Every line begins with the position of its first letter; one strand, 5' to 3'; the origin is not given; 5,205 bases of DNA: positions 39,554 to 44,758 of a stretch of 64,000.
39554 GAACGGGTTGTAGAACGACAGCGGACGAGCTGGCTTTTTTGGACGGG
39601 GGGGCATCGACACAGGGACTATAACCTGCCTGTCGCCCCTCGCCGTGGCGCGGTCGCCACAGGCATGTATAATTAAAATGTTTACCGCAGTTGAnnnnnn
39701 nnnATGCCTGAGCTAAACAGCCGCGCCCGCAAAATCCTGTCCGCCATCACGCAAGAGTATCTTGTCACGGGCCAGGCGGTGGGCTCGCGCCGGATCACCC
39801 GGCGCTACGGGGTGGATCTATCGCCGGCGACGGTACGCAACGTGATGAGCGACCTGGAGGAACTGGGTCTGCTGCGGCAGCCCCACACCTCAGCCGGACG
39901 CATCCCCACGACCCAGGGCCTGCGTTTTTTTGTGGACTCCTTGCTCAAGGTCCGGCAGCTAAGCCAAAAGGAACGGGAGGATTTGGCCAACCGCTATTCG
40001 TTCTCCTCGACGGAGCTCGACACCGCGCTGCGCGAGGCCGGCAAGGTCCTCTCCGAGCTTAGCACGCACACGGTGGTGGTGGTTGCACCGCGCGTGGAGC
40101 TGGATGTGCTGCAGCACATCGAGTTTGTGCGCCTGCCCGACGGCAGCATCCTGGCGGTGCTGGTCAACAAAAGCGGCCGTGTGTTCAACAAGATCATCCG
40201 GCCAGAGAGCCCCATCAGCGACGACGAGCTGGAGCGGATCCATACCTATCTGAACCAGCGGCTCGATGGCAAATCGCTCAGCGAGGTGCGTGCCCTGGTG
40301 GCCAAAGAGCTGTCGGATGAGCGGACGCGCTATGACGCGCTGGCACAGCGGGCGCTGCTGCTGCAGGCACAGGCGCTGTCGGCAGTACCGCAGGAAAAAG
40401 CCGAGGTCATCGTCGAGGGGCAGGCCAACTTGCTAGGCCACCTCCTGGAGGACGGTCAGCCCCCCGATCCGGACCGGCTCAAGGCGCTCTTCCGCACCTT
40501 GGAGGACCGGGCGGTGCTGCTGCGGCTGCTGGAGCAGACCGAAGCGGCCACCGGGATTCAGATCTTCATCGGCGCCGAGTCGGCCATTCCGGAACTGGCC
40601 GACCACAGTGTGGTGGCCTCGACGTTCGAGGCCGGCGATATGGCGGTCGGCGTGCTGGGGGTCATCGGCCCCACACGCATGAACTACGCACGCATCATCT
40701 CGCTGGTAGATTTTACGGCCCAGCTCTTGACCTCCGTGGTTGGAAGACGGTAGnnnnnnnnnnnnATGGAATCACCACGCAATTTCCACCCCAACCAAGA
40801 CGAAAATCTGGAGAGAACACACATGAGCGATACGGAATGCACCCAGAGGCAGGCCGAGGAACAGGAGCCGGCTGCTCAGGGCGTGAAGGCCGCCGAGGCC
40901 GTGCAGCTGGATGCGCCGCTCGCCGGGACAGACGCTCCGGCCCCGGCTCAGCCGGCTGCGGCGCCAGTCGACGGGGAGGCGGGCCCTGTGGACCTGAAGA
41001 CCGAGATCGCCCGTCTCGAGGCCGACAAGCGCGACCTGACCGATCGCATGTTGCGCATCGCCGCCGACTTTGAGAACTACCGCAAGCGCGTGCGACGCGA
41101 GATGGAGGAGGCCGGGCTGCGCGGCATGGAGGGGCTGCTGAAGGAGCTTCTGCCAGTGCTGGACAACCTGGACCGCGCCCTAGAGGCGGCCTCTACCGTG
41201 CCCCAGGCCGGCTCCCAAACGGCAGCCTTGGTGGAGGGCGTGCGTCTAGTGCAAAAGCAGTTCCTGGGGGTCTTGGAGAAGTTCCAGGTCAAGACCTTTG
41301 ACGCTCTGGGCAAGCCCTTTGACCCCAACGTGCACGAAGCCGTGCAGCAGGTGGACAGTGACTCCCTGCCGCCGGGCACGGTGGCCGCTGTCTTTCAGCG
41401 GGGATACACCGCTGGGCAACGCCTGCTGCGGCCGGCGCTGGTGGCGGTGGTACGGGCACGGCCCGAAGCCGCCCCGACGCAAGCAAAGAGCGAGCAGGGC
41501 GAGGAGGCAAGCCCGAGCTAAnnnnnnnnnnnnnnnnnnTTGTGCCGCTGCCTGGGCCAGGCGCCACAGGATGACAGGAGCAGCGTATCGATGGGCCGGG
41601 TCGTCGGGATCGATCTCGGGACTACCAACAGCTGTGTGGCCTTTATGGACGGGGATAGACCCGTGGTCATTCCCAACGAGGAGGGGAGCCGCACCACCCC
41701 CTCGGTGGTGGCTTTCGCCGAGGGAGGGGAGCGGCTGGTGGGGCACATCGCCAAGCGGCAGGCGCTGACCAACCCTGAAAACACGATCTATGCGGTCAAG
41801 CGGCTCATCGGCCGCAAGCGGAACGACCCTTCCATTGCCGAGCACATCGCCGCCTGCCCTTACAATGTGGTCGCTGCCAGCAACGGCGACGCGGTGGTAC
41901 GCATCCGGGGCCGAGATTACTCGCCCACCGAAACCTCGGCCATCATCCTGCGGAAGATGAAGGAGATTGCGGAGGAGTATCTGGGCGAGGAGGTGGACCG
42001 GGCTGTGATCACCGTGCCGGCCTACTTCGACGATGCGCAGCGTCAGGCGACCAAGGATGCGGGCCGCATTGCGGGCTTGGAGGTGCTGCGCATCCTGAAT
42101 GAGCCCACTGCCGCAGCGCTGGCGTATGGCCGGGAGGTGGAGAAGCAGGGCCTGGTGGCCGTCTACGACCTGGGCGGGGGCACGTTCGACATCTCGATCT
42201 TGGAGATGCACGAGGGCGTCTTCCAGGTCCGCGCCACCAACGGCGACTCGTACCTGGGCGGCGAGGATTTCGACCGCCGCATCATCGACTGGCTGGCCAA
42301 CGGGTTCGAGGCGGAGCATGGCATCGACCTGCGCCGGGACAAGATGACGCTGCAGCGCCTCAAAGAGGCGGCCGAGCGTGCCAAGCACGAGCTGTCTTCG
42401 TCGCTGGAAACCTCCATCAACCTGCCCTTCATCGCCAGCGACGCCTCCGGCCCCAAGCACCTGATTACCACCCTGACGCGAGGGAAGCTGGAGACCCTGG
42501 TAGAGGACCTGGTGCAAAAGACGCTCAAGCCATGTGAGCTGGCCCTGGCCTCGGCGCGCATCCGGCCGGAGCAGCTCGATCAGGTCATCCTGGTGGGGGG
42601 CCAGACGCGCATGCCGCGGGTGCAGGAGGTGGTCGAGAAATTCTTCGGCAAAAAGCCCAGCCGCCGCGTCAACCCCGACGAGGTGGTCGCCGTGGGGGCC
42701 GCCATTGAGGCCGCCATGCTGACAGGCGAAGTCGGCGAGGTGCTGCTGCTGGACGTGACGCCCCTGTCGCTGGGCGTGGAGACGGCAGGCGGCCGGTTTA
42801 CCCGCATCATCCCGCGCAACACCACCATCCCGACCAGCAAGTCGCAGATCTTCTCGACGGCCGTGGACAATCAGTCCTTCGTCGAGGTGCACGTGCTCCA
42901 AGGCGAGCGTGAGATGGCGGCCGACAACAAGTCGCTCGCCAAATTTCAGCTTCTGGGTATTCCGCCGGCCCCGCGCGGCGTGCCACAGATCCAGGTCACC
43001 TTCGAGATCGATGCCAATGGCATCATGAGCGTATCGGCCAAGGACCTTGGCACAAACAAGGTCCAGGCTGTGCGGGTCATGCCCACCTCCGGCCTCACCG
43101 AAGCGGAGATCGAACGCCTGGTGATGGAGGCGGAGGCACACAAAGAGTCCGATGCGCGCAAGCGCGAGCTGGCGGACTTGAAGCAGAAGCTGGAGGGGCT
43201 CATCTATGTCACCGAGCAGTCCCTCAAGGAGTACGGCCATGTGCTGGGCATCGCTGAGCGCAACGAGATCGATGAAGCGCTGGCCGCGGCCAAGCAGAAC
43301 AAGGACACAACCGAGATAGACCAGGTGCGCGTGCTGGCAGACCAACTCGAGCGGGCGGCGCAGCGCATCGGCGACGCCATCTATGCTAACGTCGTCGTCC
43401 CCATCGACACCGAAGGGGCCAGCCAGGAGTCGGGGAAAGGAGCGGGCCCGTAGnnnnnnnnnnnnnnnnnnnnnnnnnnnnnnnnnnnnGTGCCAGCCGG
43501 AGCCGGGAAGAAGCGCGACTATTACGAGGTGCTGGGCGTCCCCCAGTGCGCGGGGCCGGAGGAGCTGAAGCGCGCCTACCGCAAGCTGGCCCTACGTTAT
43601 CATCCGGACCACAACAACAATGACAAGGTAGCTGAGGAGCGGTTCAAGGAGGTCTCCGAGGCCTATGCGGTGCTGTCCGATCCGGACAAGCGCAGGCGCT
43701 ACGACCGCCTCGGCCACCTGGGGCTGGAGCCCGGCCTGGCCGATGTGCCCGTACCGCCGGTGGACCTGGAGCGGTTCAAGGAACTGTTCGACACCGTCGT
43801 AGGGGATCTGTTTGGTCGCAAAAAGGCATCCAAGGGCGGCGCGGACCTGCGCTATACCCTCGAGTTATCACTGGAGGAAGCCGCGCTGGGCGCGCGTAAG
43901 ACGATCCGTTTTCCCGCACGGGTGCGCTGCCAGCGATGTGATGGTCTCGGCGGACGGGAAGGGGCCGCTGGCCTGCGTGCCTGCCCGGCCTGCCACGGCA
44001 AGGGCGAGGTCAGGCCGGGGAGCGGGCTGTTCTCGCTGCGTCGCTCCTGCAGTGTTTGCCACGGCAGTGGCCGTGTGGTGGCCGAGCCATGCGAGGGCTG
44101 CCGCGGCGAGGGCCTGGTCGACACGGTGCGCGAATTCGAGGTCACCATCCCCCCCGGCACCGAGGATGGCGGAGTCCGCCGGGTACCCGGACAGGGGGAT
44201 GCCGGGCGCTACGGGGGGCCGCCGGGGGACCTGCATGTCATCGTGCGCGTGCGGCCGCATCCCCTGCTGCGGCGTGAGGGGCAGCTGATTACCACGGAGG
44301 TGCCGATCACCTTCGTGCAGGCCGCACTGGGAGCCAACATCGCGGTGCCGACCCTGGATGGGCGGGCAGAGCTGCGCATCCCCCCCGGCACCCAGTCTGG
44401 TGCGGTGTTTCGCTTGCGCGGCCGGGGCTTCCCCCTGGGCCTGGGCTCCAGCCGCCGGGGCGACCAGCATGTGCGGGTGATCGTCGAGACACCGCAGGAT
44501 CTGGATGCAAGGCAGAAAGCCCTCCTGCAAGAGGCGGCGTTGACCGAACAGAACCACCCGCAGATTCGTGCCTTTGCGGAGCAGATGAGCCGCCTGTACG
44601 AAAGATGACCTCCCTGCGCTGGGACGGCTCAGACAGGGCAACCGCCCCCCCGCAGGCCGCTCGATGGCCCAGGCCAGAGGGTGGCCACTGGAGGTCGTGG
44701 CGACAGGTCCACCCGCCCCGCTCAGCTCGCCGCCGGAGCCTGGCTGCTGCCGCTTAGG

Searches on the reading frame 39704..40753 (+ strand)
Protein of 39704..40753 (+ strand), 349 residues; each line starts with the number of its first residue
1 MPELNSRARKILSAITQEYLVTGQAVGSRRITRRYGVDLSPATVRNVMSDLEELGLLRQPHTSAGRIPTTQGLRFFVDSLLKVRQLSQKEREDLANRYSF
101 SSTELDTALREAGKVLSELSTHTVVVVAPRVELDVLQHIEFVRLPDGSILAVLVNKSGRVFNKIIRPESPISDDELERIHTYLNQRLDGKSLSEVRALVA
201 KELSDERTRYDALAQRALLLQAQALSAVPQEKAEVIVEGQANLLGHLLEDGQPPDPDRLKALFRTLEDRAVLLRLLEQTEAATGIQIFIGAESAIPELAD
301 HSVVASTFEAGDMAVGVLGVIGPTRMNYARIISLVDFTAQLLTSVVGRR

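Call 39: search_protein_families(library=pfam, proteins=[window:39704-40753:+], max_evalue=0.0001)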
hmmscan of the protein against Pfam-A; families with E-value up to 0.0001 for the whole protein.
window:39704-40753:+ (349 aa): 1 family
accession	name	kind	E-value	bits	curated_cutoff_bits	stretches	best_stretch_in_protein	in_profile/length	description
PF01628.27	HrcA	-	1.2e-57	195.8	22.2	1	106-332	1-215/215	HrcA protein C terminal domain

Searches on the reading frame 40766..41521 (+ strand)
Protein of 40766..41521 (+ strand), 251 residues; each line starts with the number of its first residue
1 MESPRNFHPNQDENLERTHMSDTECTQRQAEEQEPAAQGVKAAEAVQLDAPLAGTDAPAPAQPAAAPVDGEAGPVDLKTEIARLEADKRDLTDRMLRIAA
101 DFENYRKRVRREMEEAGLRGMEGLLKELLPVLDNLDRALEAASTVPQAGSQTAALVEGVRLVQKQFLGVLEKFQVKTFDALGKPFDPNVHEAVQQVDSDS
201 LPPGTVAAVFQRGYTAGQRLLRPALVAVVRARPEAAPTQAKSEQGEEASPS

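Call 39: search_protein_families(library=pfam, proteins=[window:40766-41521:+], max_evalue=0.0001)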
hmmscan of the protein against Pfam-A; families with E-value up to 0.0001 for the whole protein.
window:40766-41521:+ (251 aa): 1 family
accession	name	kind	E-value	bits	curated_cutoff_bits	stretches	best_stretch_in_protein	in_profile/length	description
PF01025.24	GrpE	-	4.9e-49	166.6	25.8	1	76-229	15-164/165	GrpE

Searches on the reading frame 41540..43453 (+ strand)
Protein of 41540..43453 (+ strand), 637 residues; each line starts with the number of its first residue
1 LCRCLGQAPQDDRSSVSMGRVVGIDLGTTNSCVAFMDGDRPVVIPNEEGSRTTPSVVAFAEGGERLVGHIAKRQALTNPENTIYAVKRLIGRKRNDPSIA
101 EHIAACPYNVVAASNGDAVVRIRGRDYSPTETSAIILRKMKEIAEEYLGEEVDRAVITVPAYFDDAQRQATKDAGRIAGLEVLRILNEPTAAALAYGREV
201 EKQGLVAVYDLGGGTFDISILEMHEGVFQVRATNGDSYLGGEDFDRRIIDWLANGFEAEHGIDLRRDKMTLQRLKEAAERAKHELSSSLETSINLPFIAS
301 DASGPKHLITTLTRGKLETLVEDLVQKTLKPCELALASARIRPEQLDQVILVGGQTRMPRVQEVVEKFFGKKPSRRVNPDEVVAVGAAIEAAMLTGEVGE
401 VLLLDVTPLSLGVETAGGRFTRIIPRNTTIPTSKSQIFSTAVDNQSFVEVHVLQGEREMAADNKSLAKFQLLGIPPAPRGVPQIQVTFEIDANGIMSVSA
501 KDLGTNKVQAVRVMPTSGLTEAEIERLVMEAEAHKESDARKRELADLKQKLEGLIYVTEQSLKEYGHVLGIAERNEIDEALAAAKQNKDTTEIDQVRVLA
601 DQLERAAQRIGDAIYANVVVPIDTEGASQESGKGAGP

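Call 39: search_protein_families(library=pfam, proteins=[window:41540-43453:+], max_evalue=0.0001)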
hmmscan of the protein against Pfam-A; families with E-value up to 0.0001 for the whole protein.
window:41540-43453:+ (637 aa): 2 families
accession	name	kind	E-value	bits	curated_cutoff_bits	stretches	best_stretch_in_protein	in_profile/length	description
PF00012.26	HSP70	-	3e-243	808.9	20.6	1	21-615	1-598/599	Hsp70 protein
PF06723.19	MreB_Mbl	-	6.3e-16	58.6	27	1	140-389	82-317/327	MreB/Mbl protein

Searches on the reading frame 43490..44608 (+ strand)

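Call 39: search_protein_families(library=pfam, proteins=[window:43490-44608:+], max_evalue=0.0001)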
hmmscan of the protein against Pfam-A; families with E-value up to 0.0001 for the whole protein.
window:43490-44608:+ (372 aa): 3 families
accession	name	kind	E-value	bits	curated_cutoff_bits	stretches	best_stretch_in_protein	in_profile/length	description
PF01556.23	DnaJ_C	-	2.2e-44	151.6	26.6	1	120-335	1-152/152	DnaJ C terminal domain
PF00226.36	DnaJ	-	4.7e-27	94.3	27.8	1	10-72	1-63/63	DnaJ domain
PF00684.25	DnaJ_CXXCXGXG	-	1.4e-10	41.7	32.7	1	147-208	1-65/65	DnaJ central domain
